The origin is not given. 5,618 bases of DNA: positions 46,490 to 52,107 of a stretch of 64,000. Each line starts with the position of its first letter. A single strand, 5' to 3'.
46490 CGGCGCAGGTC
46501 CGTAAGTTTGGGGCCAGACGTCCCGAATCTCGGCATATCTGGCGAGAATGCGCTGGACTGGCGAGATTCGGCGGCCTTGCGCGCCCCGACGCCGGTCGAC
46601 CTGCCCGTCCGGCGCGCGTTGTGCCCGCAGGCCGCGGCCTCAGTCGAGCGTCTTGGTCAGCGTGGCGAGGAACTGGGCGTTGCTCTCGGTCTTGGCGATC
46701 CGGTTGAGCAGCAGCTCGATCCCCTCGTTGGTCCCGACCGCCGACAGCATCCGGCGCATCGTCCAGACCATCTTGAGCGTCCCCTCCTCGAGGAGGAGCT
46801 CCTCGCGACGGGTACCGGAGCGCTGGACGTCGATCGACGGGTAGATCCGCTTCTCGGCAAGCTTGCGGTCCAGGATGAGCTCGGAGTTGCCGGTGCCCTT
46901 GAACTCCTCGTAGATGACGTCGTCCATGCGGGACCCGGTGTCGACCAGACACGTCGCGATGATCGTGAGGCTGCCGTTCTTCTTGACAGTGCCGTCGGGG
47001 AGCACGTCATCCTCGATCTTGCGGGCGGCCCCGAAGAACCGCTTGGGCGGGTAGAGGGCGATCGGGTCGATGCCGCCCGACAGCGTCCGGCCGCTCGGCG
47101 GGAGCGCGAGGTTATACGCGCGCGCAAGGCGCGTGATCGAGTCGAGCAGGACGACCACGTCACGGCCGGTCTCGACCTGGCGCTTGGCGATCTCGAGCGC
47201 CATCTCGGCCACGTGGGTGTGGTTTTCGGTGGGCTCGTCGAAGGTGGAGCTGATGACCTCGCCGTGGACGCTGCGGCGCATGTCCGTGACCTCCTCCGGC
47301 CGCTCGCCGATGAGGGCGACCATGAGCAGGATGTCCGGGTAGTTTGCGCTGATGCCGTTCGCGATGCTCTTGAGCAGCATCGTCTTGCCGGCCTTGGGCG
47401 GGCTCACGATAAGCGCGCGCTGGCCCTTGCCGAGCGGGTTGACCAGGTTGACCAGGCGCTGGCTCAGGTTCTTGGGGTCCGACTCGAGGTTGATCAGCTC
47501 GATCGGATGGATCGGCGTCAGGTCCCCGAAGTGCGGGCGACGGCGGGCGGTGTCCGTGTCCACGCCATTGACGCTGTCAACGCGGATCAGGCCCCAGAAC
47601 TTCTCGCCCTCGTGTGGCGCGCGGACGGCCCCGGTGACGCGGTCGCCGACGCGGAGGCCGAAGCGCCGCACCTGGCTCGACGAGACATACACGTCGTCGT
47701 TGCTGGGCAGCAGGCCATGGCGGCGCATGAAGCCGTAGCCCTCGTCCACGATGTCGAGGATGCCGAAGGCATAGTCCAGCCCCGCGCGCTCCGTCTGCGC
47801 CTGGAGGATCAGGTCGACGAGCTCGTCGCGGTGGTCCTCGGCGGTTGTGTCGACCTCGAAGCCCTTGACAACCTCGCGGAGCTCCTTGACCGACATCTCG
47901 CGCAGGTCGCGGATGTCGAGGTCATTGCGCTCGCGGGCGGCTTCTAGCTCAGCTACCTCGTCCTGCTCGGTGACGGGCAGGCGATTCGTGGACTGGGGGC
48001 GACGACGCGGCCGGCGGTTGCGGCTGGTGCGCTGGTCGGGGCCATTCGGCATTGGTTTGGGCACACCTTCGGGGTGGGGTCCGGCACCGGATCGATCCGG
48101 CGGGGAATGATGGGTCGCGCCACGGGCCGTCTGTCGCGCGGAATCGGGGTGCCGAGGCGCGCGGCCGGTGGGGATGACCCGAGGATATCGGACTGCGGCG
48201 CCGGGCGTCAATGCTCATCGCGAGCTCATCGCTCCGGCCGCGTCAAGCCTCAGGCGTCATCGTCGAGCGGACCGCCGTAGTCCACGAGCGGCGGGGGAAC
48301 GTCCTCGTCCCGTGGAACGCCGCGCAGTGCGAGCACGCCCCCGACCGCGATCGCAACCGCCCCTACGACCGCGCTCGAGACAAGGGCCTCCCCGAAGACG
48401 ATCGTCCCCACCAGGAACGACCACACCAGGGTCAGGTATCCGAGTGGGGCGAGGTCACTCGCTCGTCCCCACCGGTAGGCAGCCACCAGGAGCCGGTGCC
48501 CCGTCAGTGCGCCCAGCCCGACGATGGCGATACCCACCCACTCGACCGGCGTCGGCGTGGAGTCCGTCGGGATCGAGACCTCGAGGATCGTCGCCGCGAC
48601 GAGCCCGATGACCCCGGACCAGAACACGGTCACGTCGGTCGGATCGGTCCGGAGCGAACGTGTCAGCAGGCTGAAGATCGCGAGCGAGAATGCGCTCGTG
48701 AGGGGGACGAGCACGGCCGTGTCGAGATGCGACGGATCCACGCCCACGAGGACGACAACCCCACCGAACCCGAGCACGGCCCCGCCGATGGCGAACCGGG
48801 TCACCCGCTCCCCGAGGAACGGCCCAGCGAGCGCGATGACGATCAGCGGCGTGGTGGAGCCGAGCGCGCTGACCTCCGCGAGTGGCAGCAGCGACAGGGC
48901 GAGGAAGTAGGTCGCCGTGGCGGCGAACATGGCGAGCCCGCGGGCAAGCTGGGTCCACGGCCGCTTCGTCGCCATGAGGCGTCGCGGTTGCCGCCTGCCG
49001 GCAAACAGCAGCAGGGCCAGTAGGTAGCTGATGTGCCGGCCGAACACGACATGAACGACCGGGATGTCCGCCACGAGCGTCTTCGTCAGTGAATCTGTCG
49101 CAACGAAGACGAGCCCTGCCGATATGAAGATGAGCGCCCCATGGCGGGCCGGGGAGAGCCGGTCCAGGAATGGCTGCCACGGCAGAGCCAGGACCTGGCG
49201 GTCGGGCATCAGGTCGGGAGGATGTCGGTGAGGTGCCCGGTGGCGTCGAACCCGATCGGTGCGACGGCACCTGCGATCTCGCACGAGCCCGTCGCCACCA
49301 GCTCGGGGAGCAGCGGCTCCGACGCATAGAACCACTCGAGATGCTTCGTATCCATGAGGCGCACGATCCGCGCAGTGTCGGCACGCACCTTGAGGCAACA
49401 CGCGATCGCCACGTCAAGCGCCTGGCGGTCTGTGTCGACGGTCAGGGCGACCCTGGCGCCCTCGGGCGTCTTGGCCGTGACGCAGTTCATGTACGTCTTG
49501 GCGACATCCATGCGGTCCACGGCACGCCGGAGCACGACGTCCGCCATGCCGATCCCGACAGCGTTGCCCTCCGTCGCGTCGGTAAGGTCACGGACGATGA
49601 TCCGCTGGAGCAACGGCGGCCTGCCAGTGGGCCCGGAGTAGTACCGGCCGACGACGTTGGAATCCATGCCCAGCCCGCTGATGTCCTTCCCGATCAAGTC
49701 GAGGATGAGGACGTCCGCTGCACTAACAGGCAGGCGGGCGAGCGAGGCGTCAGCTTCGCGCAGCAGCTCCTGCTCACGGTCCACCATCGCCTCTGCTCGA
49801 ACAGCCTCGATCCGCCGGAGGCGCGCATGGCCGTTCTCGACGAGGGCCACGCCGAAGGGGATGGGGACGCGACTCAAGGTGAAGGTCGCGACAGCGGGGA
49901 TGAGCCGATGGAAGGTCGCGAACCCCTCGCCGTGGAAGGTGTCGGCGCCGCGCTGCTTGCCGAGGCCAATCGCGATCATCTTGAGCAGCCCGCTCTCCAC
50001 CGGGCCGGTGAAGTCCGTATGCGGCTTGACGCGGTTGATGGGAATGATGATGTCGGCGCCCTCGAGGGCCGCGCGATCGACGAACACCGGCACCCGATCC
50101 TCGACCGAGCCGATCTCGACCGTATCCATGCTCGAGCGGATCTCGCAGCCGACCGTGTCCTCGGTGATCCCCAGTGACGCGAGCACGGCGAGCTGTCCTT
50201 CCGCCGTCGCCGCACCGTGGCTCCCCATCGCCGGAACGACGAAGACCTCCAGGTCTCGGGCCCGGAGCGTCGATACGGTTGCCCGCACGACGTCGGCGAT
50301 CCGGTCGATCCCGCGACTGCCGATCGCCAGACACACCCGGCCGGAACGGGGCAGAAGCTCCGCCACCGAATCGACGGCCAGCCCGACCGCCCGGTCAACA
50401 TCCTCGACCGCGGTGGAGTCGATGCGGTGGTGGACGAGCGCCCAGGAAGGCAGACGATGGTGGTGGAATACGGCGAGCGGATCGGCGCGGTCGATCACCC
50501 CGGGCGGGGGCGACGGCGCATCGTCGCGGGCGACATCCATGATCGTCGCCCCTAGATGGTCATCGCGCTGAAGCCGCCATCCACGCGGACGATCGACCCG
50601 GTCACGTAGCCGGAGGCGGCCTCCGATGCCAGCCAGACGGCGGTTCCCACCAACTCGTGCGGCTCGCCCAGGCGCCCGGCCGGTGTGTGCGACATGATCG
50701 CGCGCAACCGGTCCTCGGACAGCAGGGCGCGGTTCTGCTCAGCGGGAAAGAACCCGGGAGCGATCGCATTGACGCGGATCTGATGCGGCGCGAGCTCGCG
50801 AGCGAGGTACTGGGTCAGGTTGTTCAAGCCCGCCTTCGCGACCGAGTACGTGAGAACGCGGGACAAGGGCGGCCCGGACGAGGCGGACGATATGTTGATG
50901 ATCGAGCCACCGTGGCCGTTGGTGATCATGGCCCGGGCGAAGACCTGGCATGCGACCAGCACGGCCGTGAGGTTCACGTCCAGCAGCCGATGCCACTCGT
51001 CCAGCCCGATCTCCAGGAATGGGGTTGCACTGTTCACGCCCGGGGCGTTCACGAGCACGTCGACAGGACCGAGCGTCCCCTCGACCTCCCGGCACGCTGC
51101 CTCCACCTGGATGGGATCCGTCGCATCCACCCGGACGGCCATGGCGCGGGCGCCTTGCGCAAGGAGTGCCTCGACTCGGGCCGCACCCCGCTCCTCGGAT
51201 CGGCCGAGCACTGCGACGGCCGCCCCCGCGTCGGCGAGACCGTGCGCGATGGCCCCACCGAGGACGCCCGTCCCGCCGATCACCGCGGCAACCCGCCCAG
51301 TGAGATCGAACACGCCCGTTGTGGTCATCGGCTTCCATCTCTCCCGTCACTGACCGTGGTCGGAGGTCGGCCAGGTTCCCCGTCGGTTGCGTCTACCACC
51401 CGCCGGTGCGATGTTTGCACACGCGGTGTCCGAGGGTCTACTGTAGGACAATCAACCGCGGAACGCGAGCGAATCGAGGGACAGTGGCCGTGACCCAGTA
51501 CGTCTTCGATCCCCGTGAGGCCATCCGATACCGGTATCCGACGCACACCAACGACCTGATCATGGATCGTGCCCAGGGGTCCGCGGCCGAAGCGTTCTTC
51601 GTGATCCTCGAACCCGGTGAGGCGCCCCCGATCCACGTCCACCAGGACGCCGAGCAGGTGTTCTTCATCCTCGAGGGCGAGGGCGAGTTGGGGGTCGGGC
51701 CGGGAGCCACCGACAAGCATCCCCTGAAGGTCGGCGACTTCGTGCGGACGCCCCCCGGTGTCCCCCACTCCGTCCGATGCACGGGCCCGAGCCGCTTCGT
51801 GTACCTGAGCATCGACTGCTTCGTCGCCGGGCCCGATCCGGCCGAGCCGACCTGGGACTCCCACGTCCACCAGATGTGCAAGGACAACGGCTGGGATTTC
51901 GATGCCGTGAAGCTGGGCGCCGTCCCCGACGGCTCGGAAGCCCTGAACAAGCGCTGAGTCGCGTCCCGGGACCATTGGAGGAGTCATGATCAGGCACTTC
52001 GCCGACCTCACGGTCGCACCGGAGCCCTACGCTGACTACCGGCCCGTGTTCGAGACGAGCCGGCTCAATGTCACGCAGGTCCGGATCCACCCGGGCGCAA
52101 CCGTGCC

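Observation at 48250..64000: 16-kb carbohydrate island combining NagA/NagB-type enzymes with a DegT aminotransferase, a Gfo/Idh/MocA oxidoreductase, a ceramidase-like amidase, a LarA-like protein, cupins, an SDR and KdgK: a candidate undescribed amino-sugar or aminocyclitol catabolic pathway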

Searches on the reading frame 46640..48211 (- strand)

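Call 4: search_protein_families(library=pfam, proteins=[window:46640-48211:-])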
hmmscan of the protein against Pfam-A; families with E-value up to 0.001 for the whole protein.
window:46640-48211:- (523 aa): 3 families
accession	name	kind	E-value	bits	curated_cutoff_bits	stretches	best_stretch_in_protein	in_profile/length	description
PF07497.18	Rho_RNA_bind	-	7.2e-28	96.7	27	1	150-219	3-72/73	Rho termination factor, RNA-binding domain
PF00006.31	ATP-synt_ab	-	1.6e-27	97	29.5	1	252-465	3-211/213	ATP synthase alpha/beta family, nucleotide-binding domain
PF07498.18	Rho_N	-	0.00024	21.5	24.9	1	102-144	1-43/43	Rho termination factor, N-terminal domain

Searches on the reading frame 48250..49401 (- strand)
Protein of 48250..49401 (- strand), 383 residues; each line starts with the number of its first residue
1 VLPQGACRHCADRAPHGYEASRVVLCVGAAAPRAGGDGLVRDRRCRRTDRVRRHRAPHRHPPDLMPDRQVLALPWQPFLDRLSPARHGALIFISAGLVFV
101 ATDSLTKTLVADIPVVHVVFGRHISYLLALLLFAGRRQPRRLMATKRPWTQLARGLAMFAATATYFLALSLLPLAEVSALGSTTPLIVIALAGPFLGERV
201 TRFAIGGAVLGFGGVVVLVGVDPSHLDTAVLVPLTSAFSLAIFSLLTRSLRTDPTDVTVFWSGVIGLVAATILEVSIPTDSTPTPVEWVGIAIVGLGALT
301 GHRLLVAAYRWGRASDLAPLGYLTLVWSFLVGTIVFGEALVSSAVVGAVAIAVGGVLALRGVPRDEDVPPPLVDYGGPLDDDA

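Call 4: search_protein_families(library=pfam, proteins=[window:48250-49401:-])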
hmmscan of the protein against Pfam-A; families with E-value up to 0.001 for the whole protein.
window:48250-49401:- (383 aa): 2 families
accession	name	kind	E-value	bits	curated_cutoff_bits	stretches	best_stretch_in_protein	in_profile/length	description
PF00892.27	EamA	-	2.7e-22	80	28.2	2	88-219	3-134/135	EamA-like transporter family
PF05653.20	Mg_trans_NIPA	-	0.0001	22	26.2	0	288-366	53-127/295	Magnesium transporter NIPA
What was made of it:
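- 48250..49209 (-): EamA/DMT-family membrane transporter (319 aa from the revised ATG at 49209), last gene of the minus operon. PF00892, 80 bits (call 4).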

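Call 6: search_protein_families(library=ncbifam, proteins=[window:48250-49401:-], max_evalue=0.00001)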
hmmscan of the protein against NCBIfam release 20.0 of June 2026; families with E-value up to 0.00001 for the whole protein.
window:48250-49401:- (383 aa): 2 families
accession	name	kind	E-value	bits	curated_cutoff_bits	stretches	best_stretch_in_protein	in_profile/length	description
NF050091.1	ArAmAcExpYddG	equivalog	4.5e-13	49.4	300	1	120-358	38-282/285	aromatic amino acid exporter YddG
TIGR00950.1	2A78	equivalog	1.1e-10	41.4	230.2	1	109-354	11-262/264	carboxylate/amino acid/amine transporter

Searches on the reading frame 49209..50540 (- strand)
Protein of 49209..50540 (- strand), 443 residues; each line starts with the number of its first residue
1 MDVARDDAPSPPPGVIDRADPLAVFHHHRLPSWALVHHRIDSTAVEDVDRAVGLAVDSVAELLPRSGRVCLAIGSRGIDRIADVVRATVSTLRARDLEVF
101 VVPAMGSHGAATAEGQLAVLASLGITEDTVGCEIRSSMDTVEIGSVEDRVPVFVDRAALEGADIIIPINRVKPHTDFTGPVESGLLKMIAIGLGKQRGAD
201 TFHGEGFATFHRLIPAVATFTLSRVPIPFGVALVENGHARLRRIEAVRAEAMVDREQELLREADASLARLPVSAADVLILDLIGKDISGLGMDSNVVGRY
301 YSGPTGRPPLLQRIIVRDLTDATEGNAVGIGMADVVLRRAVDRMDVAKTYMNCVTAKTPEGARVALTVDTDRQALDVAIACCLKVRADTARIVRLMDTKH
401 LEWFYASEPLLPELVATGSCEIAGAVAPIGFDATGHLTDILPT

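Call 4: search_protein_families(library=pfam, proteins=[window:49209-50540:-])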
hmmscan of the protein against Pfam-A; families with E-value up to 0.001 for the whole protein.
window:49209-50540:- (443 aa): 1 family
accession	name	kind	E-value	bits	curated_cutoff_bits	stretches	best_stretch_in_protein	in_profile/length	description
PF09861.14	Lar_N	-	7.4e-05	22.5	23.3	1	80-204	72-193/204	Lactate racemase N-terminal domain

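Call 6: search_protein_families(library=ncbifam, proteins=[window:49209-50540:-], max_evalue=0.00001)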
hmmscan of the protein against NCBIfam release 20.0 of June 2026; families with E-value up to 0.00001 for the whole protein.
window:49209-50540:- (443 aa): 1 family
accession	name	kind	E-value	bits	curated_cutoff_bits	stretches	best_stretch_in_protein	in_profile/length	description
NF052515.1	NPN_iso_grp_22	equivalog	6e-141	469.9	400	1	31-414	2-389/392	nickel pincer cofactor-dependent isomerase, group 22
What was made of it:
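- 49209..50540 (-): LarA homolog, group 22 (nickel-pincer-nucleotide-dependent 2-hydroxy-acid racemase/epimerase superfamily); substrate unknown. NCBIfam NF052515, 469.9 bits against a cut-off of 400 (call 6).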

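Call 23: search_solved_structures(query=window:49209-50540:-, max_evalue=0.01, show_alignments=2)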
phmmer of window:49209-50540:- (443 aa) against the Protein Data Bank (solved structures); distinct sequences matched with E-value up to 0.01: 0.
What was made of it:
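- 49209..50540 (-): No PDB match by sequence (call 23).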

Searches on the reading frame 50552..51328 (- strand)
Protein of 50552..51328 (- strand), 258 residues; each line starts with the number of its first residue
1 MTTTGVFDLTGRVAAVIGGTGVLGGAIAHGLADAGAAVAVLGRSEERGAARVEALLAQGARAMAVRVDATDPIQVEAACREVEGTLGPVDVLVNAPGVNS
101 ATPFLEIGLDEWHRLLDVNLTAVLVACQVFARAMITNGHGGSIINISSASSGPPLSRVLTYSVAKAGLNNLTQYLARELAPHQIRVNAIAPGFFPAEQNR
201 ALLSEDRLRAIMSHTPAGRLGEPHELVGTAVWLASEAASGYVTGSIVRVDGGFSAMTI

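Call 4: search_protein_families(library=pfam, proteins=[window:50552-51328:-])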
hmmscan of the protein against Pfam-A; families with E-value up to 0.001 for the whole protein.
window:50552-51328:- (258 aa): 6 families
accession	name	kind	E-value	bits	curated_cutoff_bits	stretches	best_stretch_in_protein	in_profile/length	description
PF13561.12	adh_short_C2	-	3.9e-55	187.4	27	1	23-254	8-236/236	Enoyl-(Acyl carrier protein) reductase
PF00106.31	adh_short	-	9.7e-49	165.9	26.6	1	13-201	2-189/195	short chain dehydrogenase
PF08659.16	KR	-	7.2e-15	55.8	22.6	1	16-178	5-166/180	KR domain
PF23441.1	SDR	-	1.2e-05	25.3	27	1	14-253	10-255/258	SDR-like rossmann domain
PF03435.24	Sacchrp_dh_NADP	-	0.00016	22.5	25.1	1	16-117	3-97/129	Saccharopine dehydrogenase NADP binding domain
PF01370.27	Epimerase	-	0.0004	20.3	20.9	1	15-97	2-73/240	NAD dependent epimerase/dehydratase family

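Call 6: search_protein_families(library=ncbifam, proteins=[window:50552-51328:-], max_evalue=0.00001)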
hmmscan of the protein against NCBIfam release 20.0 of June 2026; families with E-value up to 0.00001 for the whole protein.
window:50552-51328:- (258 aa): 224 families (the best 25 are shown)
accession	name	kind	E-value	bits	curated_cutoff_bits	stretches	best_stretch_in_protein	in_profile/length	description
NF006132.0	PRK08277.1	subfamily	1.3e-77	260.9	281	1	6-257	5-278/280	D-mannonate oxidoreductase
NF006070.0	PRK08213.1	subfamily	1.6e-59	201.5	279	1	2-256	3-259/259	gluconate 5-dehydrogenase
NF005559.1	PRK07231.1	subfamily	8.8e-57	192.4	215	1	9-253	2-247/249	glucose 1-dehydrogenase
NF005711.0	PRK07523.1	subfamily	3.1e-56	190.8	413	1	4-255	3-253/255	SDR family oxidoreductase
NF004778.0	PRK06124.1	equivalog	7.1e-56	189.5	303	1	4-255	4-254/256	SDR family oxidoreductase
TIGR01832.1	kduD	equivalog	8.9e-53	179.3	338.85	1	7-254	1-246/248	2-dehydro-3-deoxy-D-gluconate 5-dehydrogenase KduD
NF004774.0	PRK06114.1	equivalog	1.1e-52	179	360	1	4-255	9-261/262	SDR family oxidoreductase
NF009384.0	PRK12743.1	equivalog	3.5e-52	177.2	264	1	12-257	7-251/258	SDR family oxidoreductase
NF009466.0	PRK12826.1-2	subfamily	7.5e-52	176.3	222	1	12-254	4-245/248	3-oxoacyl-ACP reductase FabG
NF005983.0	PRK08085.1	equivalog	4.7e-51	173.9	408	1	6-254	4-251/254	gluconate 5-dehydrogenase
NF005488.0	PRK07097.1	equivalog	5.5e-50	169.9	369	1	5-255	4-259/266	gluconate 5-dehydrogenase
NF005853.0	PRK07774.1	equivalog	8.4e-50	169.5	303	1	7-253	2-246/250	SDR family oxidoreductase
TIGR01830.1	3oxo_ACP_reduc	equivalog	3.4e-49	167.7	297.75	1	15-253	2-238/239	3-oxoacyl-[acyl-carrier-protein] reductase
NF004198.0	PRK05653.1-3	equivalog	4e-49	167.3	296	1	9-253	5-246/248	3-oxoacyl-ACP reductase FabG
NF005309.0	PRK06841.1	subfamily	6.2e-48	163.5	286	1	6-254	10-253/255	GolD/DthD family dehydrogenase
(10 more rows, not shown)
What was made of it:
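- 50552..51328 (-): SDR oxidoreductase, closest to SDR-type D-mannonate oxidoreductase (fructuronate reductase), then gluconate 5-dehydrogenase and KduD. NCBIfam PRK08277, 260.9 bits (cut-off 281); gluconate 5-dehydrogenase 201 bits; KduD 179 bits (call 6).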

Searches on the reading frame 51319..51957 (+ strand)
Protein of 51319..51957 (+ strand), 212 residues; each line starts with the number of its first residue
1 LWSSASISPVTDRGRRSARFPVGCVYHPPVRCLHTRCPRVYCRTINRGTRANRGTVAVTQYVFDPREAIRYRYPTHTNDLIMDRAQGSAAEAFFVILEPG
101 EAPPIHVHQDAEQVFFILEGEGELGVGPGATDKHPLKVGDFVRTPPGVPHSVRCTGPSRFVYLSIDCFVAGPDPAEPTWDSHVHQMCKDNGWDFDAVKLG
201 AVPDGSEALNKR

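Call 4: search_protein_families(library=pfam, proteins=[window:51319-51957:+])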
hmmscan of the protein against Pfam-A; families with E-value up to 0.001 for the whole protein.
window:51319-51957:+ (212 aa): 3 families
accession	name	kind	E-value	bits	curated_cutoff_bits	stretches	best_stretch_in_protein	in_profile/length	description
PF07883.17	Cupin_2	-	2.8e-17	62.6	27.2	1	94-165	2-69/70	Cupin domain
PF00190.28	Cupin_1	-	1.6e-06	28.2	22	1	90-165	33-113/151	Cupin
PF12973.13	Cupin_7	-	0.00053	20.2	27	0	89-154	32-90/105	ChrR Cupin-like domain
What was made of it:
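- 51490..51957 (+): Cupin 1 (155 aa; HxH...E...H metal motif), first gene of the plus operon. PF07883, 62.6 bits (call 4).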

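Call 6: search_protein_families(library=ncbifam, proteins=[window:51319-51957:+], max_evalue=0.00001)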
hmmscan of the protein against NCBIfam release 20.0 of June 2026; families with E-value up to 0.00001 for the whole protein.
window:51319-51957:+ (212 aa): 0 families

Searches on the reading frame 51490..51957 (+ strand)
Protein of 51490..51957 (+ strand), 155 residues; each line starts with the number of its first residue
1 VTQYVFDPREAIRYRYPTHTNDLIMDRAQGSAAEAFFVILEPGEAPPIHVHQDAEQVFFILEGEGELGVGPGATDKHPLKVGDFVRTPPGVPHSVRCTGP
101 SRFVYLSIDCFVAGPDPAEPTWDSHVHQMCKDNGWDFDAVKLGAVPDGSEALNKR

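Call 109: predict_structure(alignment_id=A3)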
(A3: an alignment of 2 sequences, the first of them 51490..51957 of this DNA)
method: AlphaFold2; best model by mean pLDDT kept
length: 155 residues; sequences in the alignment: 2
mean_pLDDT: 62.6   pTM: 0.57
mean pLDDT of the five models: 62.6, 62.5, 62.4, 60.8, 60.8
residues with pLDDT >= 90: 12; 70-90: 60; 50-70: 36; < 50: 47
segments of 3 or more residues with pLDDT < 50: 1-31, 114-116, 143-155
pLDDT, mean of each block of 10 residues (from residue 1): 26 33 35 65 81 79 88 90 82 89 76 53 57 57 44 30
secondary structure, 60 per line:
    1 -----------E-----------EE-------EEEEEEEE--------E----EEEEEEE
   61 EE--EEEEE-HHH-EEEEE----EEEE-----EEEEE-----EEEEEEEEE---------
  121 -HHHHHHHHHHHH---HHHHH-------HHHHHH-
elements in order: E33-40 E54-62 E65-69 E75-79 E84-87 E93-97 E103-111 H122-133 H137-141 H149-154
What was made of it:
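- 51490..51957 (+): The AF2 model is confident only in the barrel core (call 109).
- Tried and rejected: The alignment had only 2 sequences and gave pLDDT 62.6 (call 109).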
